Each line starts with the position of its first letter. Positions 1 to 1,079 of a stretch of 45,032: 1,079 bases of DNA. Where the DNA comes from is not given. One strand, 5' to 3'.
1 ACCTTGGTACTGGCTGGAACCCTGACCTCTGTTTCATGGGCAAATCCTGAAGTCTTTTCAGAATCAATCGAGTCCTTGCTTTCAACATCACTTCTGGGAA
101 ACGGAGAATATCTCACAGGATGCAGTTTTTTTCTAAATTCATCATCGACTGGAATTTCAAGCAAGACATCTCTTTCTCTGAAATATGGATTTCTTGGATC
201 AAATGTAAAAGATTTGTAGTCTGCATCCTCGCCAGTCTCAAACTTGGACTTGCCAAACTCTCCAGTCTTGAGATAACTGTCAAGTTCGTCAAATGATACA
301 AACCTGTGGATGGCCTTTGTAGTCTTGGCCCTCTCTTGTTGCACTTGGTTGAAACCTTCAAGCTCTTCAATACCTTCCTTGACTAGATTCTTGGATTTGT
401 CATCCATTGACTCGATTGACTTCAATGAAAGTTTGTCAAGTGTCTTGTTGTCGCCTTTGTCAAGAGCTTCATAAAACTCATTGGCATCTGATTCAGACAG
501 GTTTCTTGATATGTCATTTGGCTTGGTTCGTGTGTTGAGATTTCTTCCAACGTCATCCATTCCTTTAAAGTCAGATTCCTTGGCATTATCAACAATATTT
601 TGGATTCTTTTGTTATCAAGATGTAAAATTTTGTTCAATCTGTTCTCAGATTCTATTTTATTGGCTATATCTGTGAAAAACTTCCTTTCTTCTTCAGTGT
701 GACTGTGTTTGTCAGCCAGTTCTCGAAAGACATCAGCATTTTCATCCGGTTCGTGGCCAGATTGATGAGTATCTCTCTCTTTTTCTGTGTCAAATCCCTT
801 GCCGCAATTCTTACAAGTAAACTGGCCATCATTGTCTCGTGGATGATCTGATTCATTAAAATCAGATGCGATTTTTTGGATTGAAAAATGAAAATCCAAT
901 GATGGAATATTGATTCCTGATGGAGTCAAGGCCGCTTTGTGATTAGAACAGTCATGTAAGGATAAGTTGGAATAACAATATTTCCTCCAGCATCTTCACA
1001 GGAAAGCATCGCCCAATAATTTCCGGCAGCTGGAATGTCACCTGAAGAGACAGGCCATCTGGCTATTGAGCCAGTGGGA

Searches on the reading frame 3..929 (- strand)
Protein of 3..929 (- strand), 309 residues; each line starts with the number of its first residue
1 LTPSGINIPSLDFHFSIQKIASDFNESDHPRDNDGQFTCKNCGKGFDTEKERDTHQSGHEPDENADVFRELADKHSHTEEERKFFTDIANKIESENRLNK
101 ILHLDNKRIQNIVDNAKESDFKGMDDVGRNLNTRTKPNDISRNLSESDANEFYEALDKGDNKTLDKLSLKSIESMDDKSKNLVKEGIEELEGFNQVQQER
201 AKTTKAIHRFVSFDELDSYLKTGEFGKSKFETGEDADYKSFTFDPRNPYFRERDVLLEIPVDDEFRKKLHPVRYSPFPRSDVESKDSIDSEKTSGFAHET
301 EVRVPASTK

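Call 17: search_protein_families(library=pfam, proteins=[window:3-929:-], max_evalue=0.01)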
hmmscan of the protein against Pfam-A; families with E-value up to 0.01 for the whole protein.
window:3-929:- (309 aa): 1 family
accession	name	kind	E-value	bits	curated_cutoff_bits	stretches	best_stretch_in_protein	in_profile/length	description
PF12171.14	zf-C2H2_jaz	-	0.0017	18.9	22.6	1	36-58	1-23/27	Zinc-finger double-stranded RNA-binding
